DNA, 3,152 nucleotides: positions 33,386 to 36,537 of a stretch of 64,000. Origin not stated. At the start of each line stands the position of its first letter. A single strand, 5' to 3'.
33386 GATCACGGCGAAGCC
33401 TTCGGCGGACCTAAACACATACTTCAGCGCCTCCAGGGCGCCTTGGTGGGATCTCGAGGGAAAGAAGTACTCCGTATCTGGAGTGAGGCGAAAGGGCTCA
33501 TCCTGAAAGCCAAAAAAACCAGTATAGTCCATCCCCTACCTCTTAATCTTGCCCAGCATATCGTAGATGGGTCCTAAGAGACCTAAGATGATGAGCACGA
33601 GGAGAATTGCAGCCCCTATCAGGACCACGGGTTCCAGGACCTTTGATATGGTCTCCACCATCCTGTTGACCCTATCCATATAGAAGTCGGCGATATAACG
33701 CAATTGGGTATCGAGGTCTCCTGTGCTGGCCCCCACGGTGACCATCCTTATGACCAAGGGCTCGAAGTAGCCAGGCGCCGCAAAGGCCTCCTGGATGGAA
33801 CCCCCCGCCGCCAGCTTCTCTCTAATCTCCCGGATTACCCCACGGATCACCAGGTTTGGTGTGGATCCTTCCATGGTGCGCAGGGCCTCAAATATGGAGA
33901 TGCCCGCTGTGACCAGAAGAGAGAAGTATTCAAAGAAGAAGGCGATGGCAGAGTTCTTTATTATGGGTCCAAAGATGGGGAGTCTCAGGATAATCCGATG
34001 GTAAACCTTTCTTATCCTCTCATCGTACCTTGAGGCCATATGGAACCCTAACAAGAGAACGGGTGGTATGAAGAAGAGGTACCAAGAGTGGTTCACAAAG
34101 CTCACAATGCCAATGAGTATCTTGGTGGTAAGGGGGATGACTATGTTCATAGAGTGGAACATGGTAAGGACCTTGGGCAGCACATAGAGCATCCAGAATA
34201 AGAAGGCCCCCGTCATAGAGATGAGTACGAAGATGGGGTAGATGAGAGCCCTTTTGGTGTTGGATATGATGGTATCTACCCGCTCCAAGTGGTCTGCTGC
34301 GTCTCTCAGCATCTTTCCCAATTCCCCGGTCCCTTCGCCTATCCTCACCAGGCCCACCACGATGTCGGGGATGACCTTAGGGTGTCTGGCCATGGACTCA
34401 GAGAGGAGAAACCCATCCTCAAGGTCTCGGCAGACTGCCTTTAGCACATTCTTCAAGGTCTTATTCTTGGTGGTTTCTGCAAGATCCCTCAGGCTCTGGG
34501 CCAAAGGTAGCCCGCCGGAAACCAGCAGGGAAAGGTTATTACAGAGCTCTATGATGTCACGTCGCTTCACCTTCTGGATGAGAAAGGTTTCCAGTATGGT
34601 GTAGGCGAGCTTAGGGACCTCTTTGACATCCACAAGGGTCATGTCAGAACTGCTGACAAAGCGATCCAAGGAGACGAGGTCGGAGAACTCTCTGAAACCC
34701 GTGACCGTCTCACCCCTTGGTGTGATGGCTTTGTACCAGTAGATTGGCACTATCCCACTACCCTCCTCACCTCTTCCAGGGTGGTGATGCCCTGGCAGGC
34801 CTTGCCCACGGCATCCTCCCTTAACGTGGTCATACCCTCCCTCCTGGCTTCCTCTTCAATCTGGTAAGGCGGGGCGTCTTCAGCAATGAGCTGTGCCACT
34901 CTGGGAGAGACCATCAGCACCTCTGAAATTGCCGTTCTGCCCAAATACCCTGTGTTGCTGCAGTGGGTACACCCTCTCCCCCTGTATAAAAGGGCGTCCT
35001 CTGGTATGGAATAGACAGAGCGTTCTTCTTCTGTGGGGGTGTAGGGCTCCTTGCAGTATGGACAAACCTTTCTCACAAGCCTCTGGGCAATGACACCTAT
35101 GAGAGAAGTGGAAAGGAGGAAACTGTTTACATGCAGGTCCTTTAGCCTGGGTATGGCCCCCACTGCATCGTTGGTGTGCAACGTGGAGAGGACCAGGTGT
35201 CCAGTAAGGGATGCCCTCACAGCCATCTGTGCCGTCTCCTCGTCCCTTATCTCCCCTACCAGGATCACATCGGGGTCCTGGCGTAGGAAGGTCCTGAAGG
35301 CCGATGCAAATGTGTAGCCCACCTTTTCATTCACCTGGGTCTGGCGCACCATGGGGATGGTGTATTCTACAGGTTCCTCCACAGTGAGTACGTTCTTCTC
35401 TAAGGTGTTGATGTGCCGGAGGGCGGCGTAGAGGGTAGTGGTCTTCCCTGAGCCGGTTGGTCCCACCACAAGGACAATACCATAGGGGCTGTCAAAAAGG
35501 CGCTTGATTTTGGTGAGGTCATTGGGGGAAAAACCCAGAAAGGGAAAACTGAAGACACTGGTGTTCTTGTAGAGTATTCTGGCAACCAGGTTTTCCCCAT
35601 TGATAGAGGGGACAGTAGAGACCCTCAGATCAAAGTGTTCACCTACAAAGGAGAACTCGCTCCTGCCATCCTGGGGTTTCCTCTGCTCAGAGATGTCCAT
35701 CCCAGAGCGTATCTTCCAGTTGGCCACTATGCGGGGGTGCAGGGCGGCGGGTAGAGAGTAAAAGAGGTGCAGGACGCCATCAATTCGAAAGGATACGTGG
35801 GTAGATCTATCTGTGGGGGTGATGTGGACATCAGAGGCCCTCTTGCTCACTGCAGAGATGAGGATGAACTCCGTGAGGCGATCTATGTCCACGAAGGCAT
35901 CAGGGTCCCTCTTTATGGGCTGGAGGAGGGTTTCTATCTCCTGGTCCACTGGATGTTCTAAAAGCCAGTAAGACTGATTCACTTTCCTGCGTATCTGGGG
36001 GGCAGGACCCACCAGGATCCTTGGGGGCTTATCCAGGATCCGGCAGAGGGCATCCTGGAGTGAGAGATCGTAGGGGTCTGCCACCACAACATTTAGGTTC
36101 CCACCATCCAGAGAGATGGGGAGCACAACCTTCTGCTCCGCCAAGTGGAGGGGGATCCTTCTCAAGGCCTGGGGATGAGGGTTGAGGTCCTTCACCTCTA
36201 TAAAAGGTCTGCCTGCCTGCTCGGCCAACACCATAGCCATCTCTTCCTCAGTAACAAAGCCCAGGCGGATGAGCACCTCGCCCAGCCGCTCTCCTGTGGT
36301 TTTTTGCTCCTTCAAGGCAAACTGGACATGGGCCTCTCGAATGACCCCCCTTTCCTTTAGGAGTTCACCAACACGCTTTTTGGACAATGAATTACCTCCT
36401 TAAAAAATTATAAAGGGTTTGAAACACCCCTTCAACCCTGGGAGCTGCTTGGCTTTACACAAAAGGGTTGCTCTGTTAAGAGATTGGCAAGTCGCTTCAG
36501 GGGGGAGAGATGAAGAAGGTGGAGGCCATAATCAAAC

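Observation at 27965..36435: Compact MSHA-like type IV filament locus with its own two-component system and no peptidase, secretin or alignment genes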

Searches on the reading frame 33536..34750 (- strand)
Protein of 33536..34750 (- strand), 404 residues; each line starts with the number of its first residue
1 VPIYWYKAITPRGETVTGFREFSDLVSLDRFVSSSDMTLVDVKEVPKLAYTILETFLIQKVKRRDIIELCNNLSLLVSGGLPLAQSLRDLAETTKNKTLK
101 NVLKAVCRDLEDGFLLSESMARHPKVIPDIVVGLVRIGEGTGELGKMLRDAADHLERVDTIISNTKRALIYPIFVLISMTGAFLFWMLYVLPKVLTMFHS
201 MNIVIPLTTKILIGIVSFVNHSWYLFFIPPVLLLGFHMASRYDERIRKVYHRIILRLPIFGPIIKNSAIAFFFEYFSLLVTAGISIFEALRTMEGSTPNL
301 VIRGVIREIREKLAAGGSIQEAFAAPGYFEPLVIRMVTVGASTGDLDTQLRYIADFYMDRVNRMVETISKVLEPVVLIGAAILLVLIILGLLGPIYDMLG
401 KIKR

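Call 3: search_protein_families(library=pfam, proteins=[window:33536-34750:-], max_evalue=0.01)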
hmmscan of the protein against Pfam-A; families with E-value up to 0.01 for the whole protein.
window:33536-34750:- (404 aa): 1 family
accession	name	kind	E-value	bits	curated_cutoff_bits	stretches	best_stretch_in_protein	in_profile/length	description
PF00482.28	T2SSF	-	1.4e-51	174.1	25.2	2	70-192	2-125/125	Type II secretion system (T2SS), protein F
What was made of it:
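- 33536..34750 (-): mshG: inner-membrane platform protein (GspF/PilC family, GTG start). Pfam T2SSF, two stretches, 174 bits (call 3).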

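Call 4: search_protein_families(library=ncbifam, proteins=[window:33536-34750:-], max_evalue=0.01)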
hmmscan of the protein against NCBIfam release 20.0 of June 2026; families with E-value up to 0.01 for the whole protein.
window:33536-34750:- (404 aa): 6 families
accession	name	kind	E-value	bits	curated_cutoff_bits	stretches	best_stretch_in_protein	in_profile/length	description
TIGR02120.1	GspF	equivalog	6.8e-73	246.2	424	1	4-398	1-397/401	type II secretion system inner membrane protein GspF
NF052607.1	T4PiliAsmPilCThrm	equivalog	1.2e-68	232.1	700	1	1-402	1-404/406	type IV pilus assembly protein PilC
NF052606.1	T4PiliAsmPilCMyx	equivalog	3.7e-61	207.2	700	1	2-403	20-419/419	type IV pilus assembly protein PilC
NF007861.0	PRK10573.1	equivalog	1.6e-58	198.7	401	1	4-398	7-394/401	protein transport protein HofC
NF047826.1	T3SSXpsF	equivalog_domain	2.2e-45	155.1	650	1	1-400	1-402/405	type II secretion system protein XpsF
NF041012.2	T4P_ComGB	equivalog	1.9e-43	149.1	240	1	67-399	4-331/332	competence type IV pilus assembly protein ComGB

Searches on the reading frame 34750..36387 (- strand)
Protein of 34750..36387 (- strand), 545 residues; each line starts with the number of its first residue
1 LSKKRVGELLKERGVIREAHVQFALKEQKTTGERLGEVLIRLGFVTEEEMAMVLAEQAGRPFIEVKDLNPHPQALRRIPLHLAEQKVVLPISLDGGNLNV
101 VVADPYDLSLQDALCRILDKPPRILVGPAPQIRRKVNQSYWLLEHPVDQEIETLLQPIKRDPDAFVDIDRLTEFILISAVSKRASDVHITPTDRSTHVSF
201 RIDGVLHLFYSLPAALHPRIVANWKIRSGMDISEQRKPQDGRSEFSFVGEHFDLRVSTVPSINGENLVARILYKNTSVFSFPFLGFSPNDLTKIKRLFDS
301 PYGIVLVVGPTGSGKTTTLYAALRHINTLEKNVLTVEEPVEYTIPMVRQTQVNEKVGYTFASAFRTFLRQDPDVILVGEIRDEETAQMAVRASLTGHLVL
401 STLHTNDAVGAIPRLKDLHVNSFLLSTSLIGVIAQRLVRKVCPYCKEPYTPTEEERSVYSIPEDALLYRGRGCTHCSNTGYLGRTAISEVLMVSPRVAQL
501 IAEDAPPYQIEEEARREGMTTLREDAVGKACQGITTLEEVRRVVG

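Call 3: search_protein_families(library=pfam, proteins=[window:34750-36387:-], max_evalue=0.01)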
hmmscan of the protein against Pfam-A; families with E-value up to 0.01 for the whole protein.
window:34750-36387:- (545 aa): 7 families
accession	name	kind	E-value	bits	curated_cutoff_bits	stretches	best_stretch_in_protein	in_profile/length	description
PF00437.27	T2SSE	-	1.4e-123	412.6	24.9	1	168-542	8-370/370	Type II/IV secretion system protein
PF05157.20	MshEN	-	2.9e-15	56.5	23.1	1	59-140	2-84/90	MshEN domain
PF13191.12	AAA_16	-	0.00015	22.8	32.6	1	296-369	14-80/167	AAA ATPase domain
PF25199.1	nSTAND_NTPase5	-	0.0003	21.1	34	1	300-347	39-87/145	Novel STAND NTPase 5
PF13604.12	AAA_30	-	0.002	18.4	27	1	294-334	10-50/191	AAA domain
PF13401.12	AAA_22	-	0.0025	18.6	27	1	303-342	6-45/130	AAA domain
PF01637.24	ATPase_2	-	0.0081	16.4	33.2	0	291-365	8-83/225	ATPase domain predominantly from Archaea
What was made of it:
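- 34750..36387 (-): mshE: extension ATPase with an N-terminal MshEN c-di-GMP-binding domain (TTG start). Pfam T2SSE 412.6 bits and MshEN 56.5 bits (call 3).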

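Call 4: search_protein_families(library=ncbifam, proteins=[window:34750-36387:-], max_evalue=0.01)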
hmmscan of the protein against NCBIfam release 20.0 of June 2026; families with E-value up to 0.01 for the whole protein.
window:34750-36387:- (545 aa): 26 families (the best 25 are shown)
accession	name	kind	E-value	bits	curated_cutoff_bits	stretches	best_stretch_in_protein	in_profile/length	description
TIGR02533.1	type_II_gspE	equivalog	3.7e-153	510.7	630.25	1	76-543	2-485/486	type II secretion system ATPase GspE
TIGR02538.1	type_IV_pilB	equivalog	7.6e-143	477.1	675.65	1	6-543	2-561/564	type IV-A pilus assembly ATPase PilB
NF053534.1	T4PilAsmATPsTfpB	equivalog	7.9e-130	434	850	1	46-544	64-582/584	type IV pilus assembly ATPase TfpB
NF007755.0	PRK10436.1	equivalog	2.2e-119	399.2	617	1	94-545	25-460/465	type II secretion system protein GspE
NF041000.1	ATPase_ComGA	equivalog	1.2e-81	273.6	300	1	175-439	3-266/267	competence type IV pilus ATPase ComGA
TIGR01420.1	pilT_fam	subfamily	2.2e-53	181.7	319.1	1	175-440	5-270/343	PilT/PilU family type 4a pilus ATPase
TIGR02525.1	plasmid_TraJ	equivalog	2.3e-22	79.5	368.3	1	302-417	149-271/372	plasmid transfer ATPase TraJ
NF053729.1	c-di-GMP_motif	domain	2.1e-18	65.8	38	1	5-57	1-53/53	cyclic di-GMP-binding domain-containing protein, MshE-related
NF058587.1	archaellum_moto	equivalog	4.4e-18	65.3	550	1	305-416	278-394/527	archaellum flagellar ATPase motor FlaI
TIGR02524.1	dot_icm_DotB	equivalog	5.1e-18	65.4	463.3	1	302-415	134-256/358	Dot/Icm type IV secretion system ATPase DotB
NF008411.1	PRK11234.1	equivalog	8.9e-14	50.8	1170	1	4-161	482-636/723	cyclic di-3',5'-guanylate-activated glycosyltransferase NfrB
TIGR02782.1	TrbB_P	equivalog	1.6e-13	50.7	304.55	1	305-419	139-256/303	P-type conjugative transfer ATPase TrbB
NF012033.0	PRK15489.1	equivalog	2.3e-13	49.2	537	1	3-126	490-613/703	glycosyl transferase family protein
TIGR02788.1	VirB11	equivalog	1.4e-12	47.2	249.95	1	305-421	147-268/308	P-type DNA transfer ATPase VirB11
NF053672.1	bindosome_BasE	exception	2.4e-12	46.3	1000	1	305-434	273-408/512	bindosome assembly system ATPase subunit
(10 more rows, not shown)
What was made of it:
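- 34750..36387 (-): The GspE and PilB equivalogs are below their cut-offs (call 4).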

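Call 14: find_related_loci(query=window:34750-36387:-, collection=genome_contigs, flank=10000)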
Query window:34750-36387:- (545 aa) in genome_contigs; peptide patterns used: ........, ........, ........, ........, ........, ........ (x = any residue, [..] = any of these).
221 stretches matched a pattern; 135 encode a relative of the query (tblastn E <= 1e-3); the best 80 are kept; 80 distinct loci.
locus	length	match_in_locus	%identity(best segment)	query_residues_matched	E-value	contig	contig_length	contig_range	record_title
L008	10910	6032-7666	79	1-545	0e+0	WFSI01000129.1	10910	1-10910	MAG: Aquificota bacterium isolate S016_37 k151_701535, whole genome shotgun sequence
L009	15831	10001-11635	52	2-545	0e+0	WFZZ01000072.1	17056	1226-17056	MAG: Deltaproteobacteria bacterium isolate S143_37 k151_222056, whole genome shotgun sequence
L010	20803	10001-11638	51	1-545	0e+0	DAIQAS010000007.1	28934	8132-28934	MAG TPA_asm: Thermodesulfobacterium sp. isolate CTOTU24190 NODE_21_length_28934_cov_10.160982, whole genome shotgun sequ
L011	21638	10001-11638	51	1-545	0e+0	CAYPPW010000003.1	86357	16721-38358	MAG TPA_asm: uncultured Thermodesulfatator sp. isolate SRP104967_co2_121 genome assembly, contig: NODE_141_length_86357_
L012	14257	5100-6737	50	1-545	0e+0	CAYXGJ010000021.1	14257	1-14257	MAG TPA_asm: uncultured Thermodesulfatator sp. isolate SRP104967_co1_29 genome assembly, contig: NODE_1422_length_14257_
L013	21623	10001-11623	49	6-545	2e-180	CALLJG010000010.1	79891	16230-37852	MAG: uncultured Thermodesulfobacterium sp. isolate S1_Bin_METABAT__30_1 genome assembly, contig: c_000003488181, whole g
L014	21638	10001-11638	49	1-545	7e-177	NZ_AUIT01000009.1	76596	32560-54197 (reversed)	Thermodesulfobacterium hveragerdense DSM 12571 G580DRAFT_scaffold00008.8_C, whole genome shotgun sequence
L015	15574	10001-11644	48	1-545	4e-169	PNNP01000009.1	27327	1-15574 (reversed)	MAG: Thermodesulfovibrio sp. isolate SW.3.61 SW_1000931_27327, whole genome shotgun sequence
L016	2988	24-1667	48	1-545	6e-179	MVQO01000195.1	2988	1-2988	MAG: Syntrophorhabdus sp. PtaB.Bin027 A4E59_contig000200, whole genome shotgun sequence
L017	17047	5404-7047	47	1-545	5e-166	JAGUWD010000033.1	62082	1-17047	MAG: Thermodesulfovibrionales bacterium isolate DeMMO5_1 c_000000011938, whole genome shotgun sequence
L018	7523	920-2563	46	1-545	1e-165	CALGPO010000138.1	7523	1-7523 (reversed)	MAG: uncultured bacterium isolate N1_Bin_METABAT__18_1 genome assembly, contig: c_000000321745, whole genome shotgun seq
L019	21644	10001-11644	46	1-545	2e-164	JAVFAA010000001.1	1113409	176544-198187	MAG: Dissulfurispiraceae bacterium isolate BF4_79 NODE_1_length_1113409_cov_19.562459_Biofilm4, whole genome shotgun seq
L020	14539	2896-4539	47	1-545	2e-164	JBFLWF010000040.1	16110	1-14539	MAG: Nitrospirota bacterium isolate MAG025 MAG025_40, whole genome shotgun sequence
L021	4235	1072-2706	46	5-545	2e-168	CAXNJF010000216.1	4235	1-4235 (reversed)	MAG: Trichlorobacter sp. isolate MiH-14oct19-241 genome assembly, contig: MiH-14oct19-C50428, whole genome shotgun seque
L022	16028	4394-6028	47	5-545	1e-162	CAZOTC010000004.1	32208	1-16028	MAG TPA_asm: uncultured Geobacter sp. isolate SRP220891_co1_136 genome assembly, contig: NODE_2642_length_32208_cov_9.04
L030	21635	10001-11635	47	5-545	2e-160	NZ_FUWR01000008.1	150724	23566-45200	Trichlorobacter thiogenes strain ATCC BAA-34, whole genome shotgun sequence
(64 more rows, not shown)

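Call 23: search_solved_structures(query=window:34750-36387:-, max_evalue=1e-20, show_alignments=0)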
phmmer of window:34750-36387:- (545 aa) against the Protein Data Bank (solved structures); distinct sequences matched with E-value up to 1e-20: 21.
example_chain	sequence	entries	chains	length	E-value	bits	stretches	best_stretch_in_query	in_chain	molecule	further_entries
6f8l_G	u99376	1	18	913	1.2e-137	463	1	4-541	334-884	Type IV pilus assembly protein PilF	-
3jc8_Ba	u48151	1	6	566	1.7e-116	393.3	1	5-540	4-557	Type IV-A pilus assembly ATPase PilB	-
5zfr_A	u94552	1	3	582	2e-112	379.9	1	2-543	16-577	Type IV pilus biogenesis ATPase PilB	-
4pht_A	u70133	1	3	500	8.5e-112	377.8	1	166-543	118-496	General secretory pathway protein E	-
6olj_C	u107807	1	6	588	2.9e-111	376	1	2-543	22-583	Type IV pilus biogenesis ATPase PilB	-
5tsg_B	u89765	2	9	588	5.8e-111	375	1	2-543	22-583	Type IV pilus biogenesis ATPase PilB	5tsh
4kss_A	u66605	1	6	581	1.3e-109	370.5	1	167-543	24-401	Type II secretion system protein E, hemolysin-coregulated protein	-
4ksr_A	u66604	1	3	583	1.4e-109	370.5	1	167-543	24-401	Type II secretion system protein E, Hemolysin-coregulated protein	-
1p9r_A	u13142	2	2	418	1.9e-109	370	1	167-542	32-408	General secretion pathway protein E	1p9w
5oiu_A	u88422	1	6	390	5.6e-105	355.3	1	175-541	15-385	Type IV pilus assembly protein PilF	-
5it5_F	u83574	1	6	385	6e-105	355.2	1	175-541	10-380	ATP binding motif-containing protein PilF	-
6ejf_A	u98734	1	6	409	7.3e-105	354.9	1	175-541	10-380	Type IV pilus assembly protein PilF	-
8dze_A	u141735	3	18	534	2.1e-36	129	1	153-505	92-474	BfpD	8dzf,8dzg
5fl3_A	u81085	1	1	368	1.1e-35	126.6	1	176-440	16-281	PILI RETRACTION PROTEIN PILT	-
2ewv_A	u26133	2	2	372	1.1e-33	120.1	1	175-441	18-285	twitching motility protein PilT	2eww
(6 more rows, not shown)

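Call 26: search_protein_families(library=pfam, proteins=[L011:13914-15263:+, L011:15260-15694:+, L011:17697-18479:+, L030:16772-18364:+, L014:8202-9986:+], max_evalue=0.1)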
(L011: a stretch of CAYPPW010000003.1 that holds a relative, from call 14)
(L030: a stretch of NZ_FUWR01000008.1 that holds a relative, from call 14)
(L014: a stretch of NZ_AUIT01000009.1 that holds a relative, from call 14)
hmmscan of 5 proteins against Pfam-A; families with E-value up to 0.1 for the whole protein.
L011:13914-15263:+ (449 aa): 0 families

L011:15260-15694:+ (144 aa): 0 families

L011:17697-18479:+ (260 aa): 20 families
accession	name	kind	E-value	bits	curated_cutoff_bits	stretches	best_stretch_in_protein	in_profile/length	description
PF14559.12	TPR_19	-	2.7e-10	40.9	25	2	198-249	1-53/68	Tetratricopeptide repeat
PF07719.23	TPR_2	-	1.5e-07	31.4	27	1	189-218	2-31/34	Tetratricopeptide repeat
PF00515.34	TPR_1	-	7.6e-07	29.1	27.8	1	195-218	8-31/34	Tetratricopeptide repeat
PF13424.12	TPR_12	-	3.3e-06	27.6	30.1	1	190-218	47-75/77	Tetratricopeptide repeat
PF13181.12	TPR_8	-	6.6e-06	26.3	25.7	1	191-220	4-33/34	Tetratricopeptide repeat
PF13174.12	TPR_6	-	1e-05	26.3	26.3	0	225-247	4-26/33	Tetratricopeptide repeat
PF13414.12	TPR_11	-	6e-05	23.1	26.8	1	198-235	4-42/42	TPR repeat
PF13428.12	TPR_14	-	0.00012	22.9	23.5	0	194-227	7-41/44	Tetratricopeptide repeat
PF12895.13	ANAPC3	-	0.00059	20.5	27.2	1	155-213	23-81/82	Anaphase-promoting complex, cyclosome, subunit 3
PF13432.12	TPR_16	-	0.00097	20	32.7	1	162-219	4-62/65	Tetratricopeptide repeat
PF25064.1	ARM_TT21_5th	-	0.0024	18.6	27.8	1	159-228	5-77/117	TT21 fifth ARM repeats domain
PF20308.4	TPR-S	-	0.0039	18.2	27.6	1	204-248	2-45/102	Tetratricopeptide Repeats-Sensor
PF04733.20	Coatomer_E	-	0.011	15.7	21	1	173-253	185-268/290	Coatomer epsilon subunit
PF13800.11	Sigma_reg_N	-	0.018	15.8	26.3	1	23-81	9-69/91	Sigma factor regulator N-terminal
PF01535.26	PPR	-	0.018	15.7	25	0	197-213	9-25/31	PPR repeat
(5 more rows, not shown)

L030:16772-18364:+ (530 aa): 2 families
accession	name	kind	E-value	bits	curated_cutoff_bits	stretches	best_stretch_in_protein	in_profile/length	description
PF13385.13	Laminin_G_3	-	1.4e-14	55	27.6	1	321-521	1-151/151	Concanavalin A-like lectin/glucanases superfamily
PF02973.23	Sialidase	-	0.017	15.1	26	1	406-521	69-182/189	Sialidase, N-terminal domain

L014:8202-9986:+ (594 aa): 1 family
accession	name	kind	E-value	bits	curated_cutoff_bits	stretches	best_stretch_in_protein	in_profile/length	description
PF07963.17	N_methyl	-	2.9e-05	23.9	21.2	1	7-30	2-25/27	Prokaryotic N-terminal methylation motif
